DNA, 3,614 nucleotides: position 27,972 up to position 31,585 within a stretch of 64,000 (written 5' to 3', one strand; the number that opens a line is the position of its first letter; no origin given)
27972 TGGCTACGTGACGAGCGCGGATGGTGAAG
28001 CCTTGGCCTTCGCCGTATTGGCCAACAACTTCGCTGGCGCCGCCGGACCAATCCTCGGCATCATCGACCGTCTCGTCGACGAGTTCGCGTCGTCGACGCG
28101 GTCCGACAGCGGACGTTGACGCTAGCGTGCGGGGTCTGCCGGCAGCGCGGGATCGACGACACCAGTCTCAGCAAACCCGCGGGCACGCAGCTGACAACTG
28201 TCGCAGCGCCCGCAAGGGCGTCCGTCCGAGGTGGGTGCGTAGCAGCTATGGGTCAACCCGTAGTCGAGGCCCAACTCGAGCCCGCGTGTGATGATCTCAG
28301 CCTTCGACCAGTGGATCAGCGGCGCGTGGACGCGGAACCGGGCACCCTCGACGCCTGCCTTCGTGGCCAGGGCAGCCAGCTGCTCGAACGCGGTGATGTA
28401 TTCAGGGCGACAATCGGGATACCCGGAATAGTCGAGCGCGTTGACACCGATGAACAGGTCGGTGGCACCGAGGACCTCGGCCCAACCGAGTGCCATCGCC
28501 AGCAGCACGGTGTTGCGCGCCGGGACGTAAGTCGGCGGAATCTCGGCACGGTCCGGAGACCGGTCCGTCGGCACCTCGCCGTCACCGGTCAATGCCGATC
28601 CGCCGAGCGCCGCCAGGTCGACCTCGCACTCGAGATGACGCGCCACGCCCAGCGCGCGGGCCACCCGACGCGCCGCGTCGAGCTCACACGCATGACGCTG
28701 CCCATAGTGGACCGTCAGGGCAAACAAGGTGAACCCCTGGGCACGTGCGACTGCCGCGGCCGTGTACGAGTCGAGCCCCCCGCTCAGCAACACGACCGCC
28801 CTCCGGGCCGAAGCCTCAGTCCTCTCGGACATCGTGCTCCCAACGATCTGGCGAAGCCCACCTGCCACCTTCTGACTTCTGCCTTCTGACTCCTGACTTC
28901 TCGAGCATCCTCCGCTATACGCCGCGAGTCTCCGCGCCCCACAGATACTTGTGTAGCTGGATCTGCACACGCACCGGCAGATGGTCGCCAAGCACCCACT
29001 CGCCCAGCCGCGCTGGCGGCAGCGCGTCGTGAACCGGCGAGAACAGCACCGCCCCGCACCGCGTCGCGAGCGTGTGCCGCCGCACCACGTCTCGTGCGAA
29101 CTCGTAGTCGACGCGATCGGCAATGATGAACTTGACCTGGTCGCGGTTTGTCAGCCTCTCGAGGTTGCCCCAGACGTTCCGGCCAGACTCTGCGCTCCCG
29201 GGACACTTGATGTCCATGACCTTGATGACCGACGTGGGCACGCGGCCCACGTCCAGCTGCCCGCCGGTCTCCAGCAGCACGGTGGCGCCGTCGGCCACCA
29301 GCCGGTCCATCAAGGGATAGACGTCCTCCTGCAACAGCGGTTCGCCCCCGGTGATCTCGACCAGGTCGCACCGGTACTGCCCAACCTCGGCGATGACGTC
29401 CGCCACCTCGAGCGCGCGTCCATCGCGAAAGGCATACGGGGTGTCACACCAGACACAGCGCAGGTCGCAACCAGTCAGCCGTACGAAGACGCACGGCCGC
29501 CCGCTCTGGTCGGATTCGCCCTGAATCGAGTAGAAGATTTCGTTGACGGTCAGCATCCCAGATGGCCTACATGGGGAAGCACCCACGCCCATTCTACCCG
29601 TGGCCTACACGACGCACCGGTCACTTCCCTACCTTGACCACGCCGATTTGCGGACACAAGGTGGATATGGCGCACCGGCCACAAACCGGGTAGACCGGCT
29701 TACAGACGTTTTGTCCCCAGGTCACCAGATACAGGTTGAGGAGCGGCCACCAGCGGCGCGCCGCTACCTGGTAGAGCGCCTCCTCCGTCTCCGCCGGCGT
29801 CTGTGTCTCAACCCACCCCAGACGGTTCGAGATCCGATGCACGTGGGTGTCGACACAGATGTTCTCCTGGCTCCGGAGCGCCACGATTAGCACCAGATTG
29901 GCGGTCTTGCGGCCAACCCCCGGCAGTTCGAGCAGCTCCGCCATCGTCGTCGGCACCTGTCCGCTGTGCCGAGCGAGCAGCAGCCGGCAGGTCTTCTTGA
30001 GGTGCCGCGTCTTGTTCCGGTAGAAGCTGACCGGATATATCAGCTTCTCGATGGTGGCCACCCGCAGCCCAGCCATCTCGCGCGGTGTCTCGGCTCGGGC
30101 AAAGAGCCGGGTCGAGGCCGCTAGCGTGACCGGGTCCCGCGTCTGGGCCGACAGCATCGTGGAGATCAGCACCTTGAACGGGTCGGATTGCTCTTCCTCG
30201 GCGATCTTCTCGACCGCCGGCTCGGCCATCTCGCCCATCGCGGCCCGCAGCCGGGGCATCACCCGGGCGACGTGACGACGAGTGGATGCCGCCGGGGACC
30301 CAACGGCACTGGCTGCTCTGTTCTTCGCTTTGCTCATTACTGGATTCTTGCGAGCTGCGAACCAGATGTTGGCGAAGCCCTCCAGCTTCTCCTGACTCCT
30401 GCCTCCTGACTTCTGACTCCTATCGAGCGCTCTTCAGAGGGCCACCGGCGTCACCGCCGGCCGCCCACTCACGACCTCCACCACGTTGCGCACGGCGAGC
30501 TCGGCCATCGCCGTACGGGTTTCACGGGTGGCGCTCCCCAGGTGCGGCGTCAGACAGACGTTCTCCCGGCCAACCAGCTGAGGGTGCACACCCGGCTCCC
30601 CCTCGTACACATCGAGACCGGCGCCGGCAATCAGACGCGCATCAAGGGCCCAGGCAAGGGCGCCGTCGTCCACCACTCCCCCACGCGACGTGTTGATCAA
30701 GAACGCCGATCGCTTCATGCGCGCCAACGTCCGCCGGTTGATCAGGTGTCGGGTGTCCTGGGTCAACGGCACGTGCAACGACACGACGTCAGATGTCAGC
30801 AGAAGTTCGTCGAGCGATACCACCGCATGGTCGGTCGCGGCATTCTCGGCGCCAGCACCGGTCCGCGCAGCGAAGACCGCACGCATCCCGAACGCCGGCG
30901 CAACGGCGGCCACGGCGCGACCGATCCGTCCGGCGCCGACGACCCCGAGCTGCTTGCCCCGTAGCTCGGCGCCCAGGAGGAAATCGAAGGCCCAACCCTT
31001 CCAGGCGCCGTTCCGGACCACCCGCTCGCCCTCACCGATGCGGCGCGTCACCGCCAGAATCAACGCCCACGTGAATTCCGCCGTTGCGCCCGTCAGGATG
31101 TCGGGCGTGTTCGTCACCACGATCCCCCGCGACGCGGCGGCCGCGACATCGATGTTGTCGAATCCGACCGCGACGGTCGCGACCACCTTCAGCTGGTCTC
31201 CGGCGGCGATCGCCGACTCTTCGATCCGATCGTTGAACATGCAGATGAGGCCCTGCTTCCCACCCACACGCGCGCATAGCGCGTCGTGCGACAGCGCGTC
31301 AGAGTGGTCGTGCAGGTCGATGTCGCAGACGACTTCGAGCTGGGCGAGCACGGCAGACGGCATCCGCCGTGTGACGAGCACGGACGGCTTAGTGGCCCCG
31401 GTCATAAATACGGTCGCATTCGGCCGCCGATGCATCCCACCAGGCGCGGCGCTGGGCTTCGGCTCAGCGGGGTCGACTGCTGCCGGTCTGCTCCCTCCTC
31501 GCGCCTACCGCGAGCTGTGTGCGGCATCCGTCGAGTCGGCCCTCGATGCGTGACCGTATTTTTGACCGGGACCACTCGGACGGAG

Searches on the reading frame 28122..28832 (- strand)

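Call 21: search_protein_families(library=pfam, proteins=[window:28122-28832:-])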
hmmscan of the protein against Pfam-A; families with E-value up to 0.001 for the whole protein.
window:28122-28832:- (236 aa): 2 families
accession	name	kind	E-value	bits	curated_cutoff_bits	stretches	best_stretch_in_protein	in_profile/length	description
PF06508.19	QueC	-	3.5e-71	239.5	22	1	11-223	1-209/210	Queuosine biosynthesis protein QueC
PF00733.27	Asn_synthase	-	3.8e-07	30.5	21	1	9-71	17-79/354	Asparagine synthase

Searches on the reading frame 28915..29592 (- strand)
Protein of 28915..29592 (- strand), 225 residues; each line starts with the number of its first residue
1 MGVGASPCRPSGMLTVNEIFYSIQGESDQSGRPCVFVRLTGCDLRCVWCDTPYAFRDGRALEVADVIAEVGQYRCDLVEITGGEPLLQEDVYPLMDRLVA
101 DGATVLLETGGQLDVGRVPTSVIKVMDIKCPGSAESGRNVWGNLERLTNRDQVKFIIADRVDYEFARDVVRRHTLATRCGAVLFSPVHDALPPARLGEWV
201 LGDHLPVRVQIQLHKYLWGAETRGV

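Call 21: search_protein_families(library=pfam, proteins=[window:28915-29592:-])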
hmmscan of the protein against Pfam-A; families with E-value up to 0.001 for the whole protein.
window:28915-29592:- (225 aa): 1 family
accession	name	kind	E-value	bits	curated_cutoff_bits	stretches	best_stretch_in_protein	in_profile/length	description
PF04055.27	Radical_SAM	-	4.3e-11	43.7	29.5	1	40-113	5-88/166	Radical SAM superfamily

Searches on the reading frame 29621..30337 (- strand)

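Call 21: search_protein_families(library=pfam, proteins=[window:29621-30337:-])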
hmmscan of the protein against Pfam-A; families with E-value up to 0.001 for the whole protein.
window:29621-30337:- (238 aa): 2 families
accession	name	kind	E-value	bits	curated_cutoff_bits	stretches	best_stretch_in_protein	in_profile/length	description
PF00730.31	HhH-GPD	-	9.3e-26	90.7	26.2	1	58-190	1-104/108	HhH-GPD superfamily base excision DNA repair protein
PF00633.29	HHH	-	2.4e-08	33.9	24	1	123-150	1-28/30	Helix-hairpin-helix motif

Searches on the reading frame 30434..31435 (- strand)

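Call 22: search_protein_families(library=pfam, proteins=[window:30434-31435:-])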
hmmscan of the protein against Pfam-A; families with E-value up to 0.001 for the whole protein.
window:30434-31435:- (333 aa): 2 families
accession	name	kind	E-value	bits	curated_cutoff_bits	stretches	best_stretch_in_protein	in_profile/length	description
PF02826.25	2-Hacid_dh_C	-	6.8e-56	188.9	25.1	1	124-300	2-178/178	D-isomer specific 2-hydroxyacid dehydrogenase, NAD binding domain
PF00389.36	2-Hacid_dh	-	9e-28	97.1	24.6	1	19-331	1-133/134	D-isomer specific 2-hydroxyacid dehydrogenase, catalytic domain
